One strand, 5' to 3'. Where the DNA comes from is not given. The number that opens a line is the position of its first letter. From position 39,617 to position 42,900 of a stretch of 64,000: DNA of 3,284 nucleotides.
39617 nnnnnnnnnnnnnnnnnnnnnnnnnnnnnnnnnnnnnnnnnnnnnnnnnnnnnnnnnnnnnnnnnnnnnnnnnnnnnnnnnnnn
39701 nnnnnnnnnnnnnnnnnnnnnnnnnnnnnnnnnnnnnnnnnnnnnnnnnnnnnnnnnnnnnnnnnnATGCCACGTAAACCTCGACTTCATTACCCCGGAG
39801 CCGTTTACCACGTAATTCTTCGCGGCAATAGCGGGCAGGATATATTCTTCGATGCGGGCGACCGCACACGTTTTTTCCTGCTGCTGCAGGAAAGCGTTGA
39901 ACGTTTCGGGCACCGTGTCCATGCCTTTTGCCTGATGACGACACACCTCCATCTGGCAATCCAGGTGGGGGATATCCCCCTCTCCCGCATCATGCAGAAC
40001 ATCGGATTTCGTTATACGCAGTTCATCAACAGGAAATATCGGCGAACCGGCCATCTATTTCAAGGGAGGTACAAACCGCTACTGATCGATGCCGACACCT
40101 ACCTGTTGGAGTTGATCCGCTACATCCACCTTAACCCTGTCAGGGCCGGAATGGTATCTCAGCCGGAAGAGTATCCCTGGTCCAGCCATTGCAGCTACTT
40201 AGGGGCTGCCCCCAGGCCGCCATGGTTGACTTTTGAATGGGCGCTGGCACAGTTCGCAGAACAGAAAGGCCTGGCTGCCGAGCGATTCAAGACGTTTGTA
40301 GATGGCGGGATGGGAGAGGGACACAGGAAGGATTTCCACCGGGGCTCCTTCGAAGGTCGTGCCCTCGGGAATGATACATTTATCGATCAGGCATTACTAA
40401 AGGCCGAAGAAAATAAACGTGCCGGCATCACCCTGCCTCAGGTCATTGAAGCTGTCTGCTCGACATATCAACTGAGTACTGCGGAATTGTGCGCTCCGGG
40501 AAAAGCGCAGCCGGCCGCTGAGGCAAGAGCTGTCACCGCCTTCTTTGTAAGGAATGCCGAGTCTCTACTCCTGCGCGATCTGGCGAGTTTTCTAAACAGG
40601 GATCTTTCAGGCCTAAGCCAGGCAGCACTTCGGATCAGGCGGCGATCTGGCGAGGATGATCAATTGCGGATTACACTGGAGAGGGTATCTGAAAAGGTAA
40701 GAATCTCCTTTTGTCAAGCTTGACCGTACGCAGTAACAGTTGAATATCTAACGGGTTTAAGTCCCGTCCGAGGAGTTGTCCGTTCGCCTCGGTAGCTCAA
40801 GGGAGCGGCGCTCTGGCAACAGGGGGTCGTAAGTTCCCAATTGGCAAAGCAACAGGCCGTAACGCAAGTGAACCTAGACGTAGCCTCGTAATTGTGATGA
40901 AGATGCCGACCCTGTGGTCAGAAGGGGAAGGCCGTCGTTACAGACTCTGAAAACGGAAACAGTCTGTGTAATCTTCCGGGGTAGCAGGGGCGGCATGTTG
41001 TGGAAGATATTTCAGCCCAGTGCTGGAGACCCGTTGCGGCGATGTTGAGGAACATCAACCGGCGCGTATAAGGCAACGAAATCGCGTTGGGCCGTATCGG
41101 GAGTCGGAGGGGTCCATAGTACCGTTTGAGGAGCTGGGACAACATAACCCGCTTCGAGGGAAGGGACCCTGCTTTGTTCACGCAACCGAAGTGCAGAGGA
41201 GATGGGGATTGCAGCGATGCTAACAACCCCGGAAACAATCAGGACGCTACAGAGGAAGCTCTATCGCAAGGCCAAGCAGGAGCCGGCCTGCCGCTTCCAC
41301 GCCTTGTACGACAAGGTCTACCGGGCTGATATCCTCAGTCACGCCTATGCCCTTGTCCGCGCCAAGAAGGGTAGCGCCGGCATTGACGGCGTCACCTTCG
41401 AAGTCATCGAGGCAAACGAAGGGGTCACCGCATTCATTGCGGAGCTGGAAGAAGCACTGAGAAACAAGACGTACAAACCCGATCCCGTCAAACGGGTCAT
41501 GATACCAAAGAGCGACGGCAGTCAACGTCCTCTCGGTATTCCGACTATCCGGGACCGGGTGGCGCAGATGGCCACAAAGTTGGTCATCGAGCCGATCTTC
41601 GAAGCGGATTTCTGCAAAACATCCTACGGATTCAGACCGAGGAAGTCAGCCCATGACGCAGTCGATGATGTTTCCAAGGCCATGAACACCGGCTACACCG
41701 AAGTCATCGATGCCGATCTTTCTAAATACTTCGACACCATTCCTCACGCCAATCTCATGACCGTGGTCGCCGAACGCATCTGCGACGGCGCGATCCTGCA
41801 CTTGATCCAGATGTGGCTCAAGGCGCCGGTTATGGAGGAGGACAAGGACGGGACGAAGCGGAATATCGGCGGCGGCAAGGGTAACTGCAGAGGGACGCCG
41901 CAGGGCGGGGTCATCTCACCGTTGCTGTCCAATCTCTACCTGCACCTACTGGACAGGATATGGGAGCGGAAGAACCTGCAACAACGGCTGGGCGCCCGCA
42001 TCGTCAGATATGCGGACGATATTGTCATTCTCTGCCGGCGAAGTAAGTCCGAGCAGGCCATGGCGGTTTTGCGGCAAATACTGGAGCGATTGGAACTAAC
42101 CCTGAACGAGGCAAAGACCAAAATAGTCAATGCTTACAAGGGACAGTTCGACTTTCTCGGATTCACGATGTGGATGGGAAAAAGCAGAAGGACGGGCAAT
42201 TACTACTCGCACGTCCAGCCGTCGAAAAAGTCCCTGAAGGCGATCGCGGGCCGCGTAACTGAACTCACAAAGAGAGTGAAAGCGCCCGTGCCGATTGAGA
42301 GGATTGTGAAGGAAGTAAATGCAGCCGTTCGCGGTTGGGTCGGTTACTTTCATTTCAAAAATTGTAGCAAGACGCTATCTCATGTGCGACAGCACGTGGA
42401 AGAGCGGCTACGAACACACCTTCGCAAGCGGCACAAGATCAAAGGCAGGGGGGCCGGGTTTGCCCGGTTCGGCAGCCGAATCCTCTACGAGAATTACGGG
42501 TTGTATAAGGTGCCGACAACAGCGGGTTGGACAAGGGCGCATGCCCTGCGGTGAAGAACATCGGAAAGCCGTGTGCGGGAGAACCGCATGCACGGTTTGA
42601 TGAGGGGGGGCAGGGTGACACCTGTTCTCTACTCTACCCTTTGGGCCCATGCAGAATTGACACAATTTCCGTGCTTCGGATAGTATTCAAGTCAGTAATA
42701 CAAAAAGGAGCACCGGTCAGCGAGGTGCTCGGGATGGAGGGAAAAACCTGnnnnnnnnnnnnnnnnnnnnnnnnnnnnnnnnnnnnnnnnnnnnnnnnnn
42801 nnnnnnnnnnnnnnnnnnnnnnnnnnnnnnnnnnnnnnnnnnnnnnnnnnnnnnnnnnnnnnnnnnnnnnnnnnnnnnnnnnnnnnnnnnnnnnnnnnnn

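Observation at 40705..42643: Group II intron inserted precisely into the right-hand inverted repeat; the empty site can be reconstructed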

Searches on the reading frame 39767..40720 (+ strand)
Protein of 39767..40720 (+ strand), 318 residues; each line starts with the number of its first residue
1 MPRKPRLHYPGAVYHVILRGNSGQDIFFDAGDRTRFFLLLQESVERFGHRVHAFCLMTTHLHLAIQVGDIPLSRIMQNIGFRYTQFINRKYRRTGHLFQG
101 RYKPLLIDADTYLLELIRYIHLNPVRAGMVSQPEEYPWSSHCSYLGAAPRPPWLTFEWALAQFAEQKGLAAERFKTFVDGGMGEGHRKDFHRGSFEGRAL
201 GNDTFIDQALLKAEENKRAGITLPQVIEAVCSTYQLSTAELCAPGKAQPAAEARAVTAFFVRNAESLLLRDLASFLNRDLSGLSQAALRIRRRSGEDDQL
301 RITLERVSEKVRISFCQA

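Call 6: search_protein_families(library=pfam, proteins=[window:39767-40720:+], max_evalue=0.01)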
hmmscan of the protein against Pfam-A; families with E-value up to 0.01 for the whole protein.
window:39767-40720:+ (318 aa): 2 families
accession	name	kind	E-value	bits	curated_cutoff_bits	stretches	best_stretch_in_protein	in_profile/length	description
PF01797.21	Y1_Tnp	-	1.5e-10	41.7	23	1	13-121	6-119/121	Transposase IS200 like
PF08299.17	Bac_DnaA_C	-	3.1e-05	24.3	31.5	1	225-285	3-64/69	Bacterial dnaA protein helix-turn-helix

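Call 8: search_protein_families(library=ncbifam, proteins=[window:39767-40720:+], max_evalue=0.01)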
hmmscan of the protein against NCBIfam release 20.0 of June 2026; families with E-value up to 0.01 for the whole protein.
window:39767-40720:+ (318 aa): 3 families
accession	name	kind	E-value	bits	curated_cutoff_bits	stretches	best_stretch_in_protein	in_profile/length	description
NF047646.1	REP_Tyr_transpos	equivalog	2.6e-19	69.6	80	1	4-139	2-146/146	REP-associated tyrosine transposase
TIGR00362.1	DnaA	equivalog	1.2e-09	37.8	343.9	1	205-310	330-436/437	chromosomal replication initiator protein DnaA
NF001154.0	PRK00149.3-3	equivalog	1.9e-08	33.7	410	1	210-312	355-459/462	chromosomal replication initiator protein DnaA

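Call 32: find_homologous_proteins(query=window:39767-40720:+, max_evalue=1e-10)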
Query window:39767-40720:+ (318 aa): 6823 proteins with E <= 1e-10 among 8000 candidates; the best 120 are listed.
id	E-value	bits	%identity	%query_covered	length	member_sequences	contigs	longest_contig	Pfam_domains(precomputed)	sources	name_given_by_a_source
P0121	3.6e-172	590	100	82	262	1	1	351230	PF08299.18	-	-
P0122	4.4e-172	589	82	100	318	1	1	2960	PF08299.18,PF01797.22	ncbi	-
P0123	9.6e-166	569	80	99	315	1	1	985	PF08299.18,PF01797.22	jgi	-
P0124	2.0e-165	568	79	99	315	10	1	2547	PF08299.18,PF01797.22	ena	-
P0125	2.1e-165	568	78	100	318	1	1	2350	PF01797.22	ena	-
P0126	2.2e-164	564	77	100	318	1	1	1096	PF01797.22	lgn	-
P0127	3.6e-163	560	78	100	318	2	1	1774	PF08299.18,PF01797.22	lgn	-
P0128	2.4e-162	557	78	99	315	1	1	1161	PF08299.18,PF01797.22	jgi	-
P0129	1.0e-161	555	76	100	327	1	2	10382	PF08299.18,PF01797.22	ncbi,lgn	-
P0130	4.4e-159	547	77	100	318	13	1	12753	PF08299.18,PF01797.22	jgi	jgi:REP element-mobilizing transposase RayT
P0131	1.3e-158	545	76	100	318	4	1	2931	PF08299.18,PF01797.22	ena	-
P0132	6.1e-158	543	77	100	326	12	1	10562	PF08299.18,PF01797.22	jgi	-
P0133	2.4e-157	541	76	100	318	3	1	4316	PF08299.18,PF01797.22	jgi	jgi:REP element-mobilizing transposase RayT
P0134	4.8e-156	537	76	99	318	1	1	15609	PF08299.18,PF01797.22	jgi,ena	-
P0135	9.5e-156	536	76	100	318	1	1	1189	PF08299.18,PF01797.22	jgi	jgi:REP element-mobilizing transposase RayT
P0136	1.3e-155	535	75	100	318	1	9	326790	PF08299.18,PF01797.22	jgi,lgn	-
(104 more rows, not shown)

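Call 35: find_encoding_contigs(protein=P0122, flank=3000, max_places=3)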
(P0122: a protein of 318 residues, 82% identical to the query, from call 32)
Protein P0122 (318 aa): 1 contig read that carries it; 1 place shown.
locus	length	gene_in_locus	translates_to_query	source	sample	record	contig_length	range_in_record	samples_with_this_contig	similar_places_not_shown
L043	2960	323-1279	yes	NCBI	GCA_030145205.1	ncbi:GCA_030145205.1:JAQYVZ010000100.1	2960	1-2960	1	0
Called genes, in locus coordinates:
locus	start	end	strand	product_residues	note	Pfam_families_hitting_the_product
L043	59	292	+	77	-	-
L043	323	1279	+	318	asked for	PF01797:Y1_Tnp, PF08299:Bac_DnaA_C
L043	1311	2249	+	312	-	PF07705:CARDB (faint)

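Call 36: find_encoding_contigs(protein=P0130, flank=3000, max_places=3)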
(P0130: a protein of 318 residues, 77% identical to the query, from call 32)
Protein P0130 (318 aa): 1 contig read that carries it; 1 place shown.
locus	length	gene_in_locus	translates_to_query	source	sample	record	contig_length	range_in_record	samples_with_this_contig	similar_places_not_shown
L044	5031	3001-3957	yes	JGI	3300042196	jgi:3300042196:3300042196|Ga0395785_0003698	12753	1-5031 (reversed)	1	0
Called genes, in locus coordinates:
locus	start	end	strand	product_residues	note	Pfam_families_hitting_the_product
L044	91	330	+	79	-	-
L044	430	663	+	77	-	-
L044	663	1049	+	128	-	PF01850:PIN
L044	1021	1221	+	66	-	-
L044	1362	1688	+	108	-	PF05973:Gp49 (weak)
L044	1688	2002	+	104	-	-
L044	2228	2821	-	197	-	PF00081:Sod_Fe_N, PF02777:Sod_Fe_C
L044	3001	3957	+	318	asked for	PF01797:Y1_Tnp, PF08299:Bac_DnaA_C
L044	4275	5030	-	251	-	?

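Call 37: find_encoding_contigs(protein=P0136, flank=3000, max_places=4)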
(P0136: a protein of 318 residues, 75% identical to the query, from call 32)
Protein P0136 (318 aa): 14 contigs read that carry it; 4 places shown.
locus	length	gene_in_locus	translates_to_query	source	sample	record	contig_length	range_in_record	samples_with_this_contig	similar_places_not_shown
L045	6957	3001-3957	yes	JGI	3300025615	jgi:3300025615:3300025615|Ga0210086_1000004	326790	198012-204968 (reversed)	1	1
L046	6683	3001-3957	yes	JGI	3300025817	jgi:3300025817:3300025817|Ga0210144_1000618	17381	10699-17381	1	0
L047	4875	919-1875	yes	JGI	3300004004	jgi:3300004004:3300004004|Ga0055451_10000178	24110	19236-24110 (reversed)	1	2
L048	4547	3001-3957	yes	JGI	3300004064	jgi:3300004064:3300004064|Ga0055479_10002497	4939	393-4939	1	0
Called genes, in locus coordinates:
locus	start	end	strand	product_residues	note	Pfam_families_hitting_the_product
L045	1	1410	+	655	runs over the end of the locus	PF11992:TgpA_N, PF01841:Transglut_core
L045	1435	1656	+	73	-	PF01361:Tautomerase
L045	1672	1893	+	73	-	-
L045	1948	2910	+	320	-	PF13487:HD_5, PF01966:HD (weak)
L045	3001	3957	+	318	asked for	PF01797:Y1_Tnp, PF08299:Bac_DnaA_C (weak)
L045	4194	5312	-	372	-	PF01702:TGT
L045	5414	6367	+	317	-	PF27225:AF_1859_N, PF10040:CRISPR_Cas6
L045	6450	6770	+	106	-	PF13453:Zn_ribbon_TFIIB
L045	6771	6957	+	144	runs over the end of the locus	-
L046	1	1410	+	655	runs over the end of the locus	PF11992:TgpA_N, PF01841:Transglut_core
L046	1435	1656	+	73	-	PF01361:Tautomerase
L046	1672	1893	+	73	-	-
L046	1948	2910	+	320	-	PF13487:HD_5, PF01966:HD (weak)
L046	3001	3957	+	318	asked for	PF01797:Y1_Tnp, PF08299:Bac_DnaA_C (weak)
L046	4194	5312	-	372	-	PF01702:TGT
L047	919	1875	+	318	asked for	PF01797:Y1_Tnp, PF08299:Bac_DnaA_C (weak)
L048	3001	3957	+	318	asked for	PF01797:Y1_Tnp, PF08299:Bac_DnaA_C (weak)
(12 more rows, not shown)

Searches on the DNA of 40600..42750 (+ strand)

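Call 7: search_rna_families(source=window, start=40600, end=42750, threshold=evalue, max_evalue=1, show_alignments=4)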
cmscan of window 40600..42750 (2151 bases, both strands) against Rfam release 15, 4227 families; matches with E-value up to 1: 3.
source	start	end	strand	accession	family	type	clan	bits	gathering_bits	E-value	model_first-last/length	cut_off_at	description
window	40758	40991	+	RF02005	group-II-D1D4-6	Intron;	CL00102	77.8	49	1.8e-21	1-225/225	no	Group II catalytic intron D1-D4-6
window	42564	42637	+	RF00029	Intron_gpII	Intron;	-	52.3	40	7.1e-09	1-77/77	no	Group II catalytic intron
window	40721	40832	+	RF02553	YrlA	Gene; sRNA;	-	19.7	69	0.61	1-114/114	no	Y RNA-like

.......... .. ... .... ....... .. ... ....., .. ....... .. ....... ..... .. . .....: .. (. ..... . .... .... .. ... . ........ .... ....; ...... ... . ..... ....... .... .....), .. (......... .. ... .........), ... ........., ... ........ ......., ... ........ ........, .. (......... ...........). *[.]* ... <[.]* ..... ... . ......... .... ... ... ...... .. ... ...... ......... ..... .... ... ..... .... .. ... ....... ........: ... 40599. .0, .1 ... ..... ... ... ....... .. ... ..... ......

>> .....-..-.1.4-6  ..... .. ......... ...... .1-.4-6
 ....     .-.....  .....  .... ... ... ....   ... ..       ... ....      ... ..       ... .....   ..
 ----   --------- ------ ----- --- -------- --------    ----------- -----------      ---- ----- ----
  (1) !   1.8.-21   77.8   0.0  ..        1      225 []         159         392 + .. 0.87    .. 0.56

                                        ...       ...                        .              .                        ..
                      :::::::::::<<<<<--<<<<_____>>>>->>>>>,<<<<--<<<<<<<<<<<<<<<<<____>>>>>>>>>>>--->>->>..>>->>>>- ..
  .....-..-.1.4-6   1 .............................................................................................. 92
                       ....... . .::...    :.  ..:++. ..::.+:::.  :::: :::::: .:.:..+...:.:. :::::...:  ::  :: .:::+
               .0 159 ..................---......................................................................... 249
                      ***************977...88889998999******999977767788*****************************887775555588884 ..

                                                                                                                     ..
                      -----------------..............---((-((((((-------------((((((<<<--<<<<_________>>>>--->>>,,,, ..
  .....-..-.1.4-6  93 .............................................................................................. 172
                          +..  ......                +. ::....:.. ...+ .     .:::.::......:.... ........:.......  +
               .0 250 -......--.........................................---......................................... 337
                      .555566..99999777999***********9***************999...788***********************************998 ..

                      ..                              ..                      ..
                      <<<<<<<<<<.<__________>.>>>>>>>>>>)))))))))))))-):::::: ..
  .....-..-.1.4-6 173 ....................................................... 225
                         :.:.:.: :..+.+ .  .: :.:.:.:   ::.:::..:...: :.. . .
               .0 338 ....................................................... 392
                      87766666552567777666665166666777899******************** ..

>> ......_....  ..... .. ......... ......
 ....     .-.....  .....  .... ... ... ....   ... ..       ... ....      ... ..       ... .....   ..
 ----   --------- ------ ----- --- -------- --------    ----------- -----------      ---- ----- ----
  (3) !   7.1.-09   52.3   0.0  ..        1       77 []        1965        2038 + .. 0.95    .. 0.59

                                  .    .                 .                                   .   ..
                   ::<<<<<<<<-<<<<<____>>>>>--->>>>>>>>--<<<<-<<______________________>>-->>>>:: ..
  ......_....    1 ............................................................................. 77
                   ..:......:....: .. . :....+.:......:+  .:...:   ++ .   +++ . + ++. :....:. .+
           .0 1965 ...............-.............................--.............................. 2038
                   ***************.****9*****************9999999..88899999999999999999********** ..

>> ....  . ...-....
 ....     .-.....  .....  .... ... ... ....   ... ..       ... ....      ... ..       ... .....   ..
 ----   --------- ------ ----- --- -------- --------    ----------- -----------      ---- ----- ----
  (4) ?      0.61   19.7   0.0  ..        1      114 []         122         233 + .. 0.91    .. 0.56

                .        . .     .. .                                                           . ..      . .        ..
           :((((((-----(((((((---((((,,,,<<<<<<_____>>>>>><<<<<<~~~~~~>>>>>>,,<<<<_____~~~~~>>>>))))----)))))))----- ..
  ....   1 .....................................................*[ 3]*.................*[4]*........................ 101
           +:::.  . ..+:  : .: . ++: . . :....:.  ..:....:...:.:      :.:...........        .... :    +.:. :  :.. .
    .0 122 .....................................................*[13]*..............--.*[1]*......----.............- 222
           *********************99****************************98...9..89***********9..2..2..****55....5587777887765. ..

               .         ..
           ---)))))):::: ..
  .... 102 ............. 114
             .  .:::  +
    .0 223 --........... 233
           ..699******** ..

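Call 31: search_rna_families(sources=[L034, L035, L036, L025, L012, L008], threshold=gathering)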
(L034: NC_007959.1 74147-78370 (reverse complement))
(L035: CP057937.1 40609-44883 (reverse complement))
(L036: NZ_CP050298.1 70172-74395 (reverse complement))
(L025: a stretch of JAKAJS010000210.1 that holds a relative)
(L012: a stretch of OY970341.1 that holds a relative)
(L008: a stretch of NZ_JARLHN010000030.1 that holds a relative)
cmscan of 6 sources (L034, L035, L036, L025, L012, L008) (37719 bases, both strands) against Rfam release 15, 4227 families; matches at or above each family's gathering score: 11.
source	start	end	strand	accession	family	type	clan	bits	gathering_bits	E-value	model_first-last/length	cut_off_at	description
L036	1041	1180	+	RF02003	group-II-D1D4-4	Intron;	CL00102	102.4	49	5.8e-22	1-138/138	no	Group II catalytic intron D1-D4-4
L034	1041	1180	+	RF02003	group-II-D1D4-4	Intron;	CL00102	102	49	7.5e-22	1-138/138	no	Group II catalytic intron D1-D4-4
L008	3555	3790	+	RF02005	group-II-D1D4-6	Intron;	CL00102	77.7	49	3.4e-20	1-225/225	no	Group II catalytic intron D1-D4-6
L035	963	1116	+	RF02003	group-II-D1D4-4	Intron;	CL00102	69.8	49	1.9e-13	1-138/138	no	Group II catalytic intron D1-D4-4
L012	3554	3788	+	RF02005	group-II-D1D4-6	Intron;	CL00102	66.1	49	1.6e-16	1-225/225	no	Group II catalytic intron D1-D4-6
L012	5357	5431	+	RF00029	Intron_gpII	Intron;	-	57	40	9.1e-09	1-77/77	no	Group II catalytic intron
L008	5363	5436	+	RF00029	Intron_gpII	Intron;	-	54.5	40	3.7e-08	1-77/77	no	Group II catalytic intron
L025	1482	1556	+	RF00029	Intron_gpII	Intron;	-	54.4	40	3.8e-08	1-77/77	no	Group II catalytic intron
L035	2858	2940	+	RF00029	Intron_gpII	Intron;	-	53.6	40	6.1e-08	1-77/77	no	Group II catalytic intron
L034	2839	2927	+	RF00029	Intron_gpII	Intron;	-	48.3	40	1.2e-06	1-77/77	no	Group II catalytic intron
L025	4655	4729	+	RF00029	Intron_gpII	Intron;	-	45.3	40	6.7e-06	1-77/77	no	Group II catalytic intron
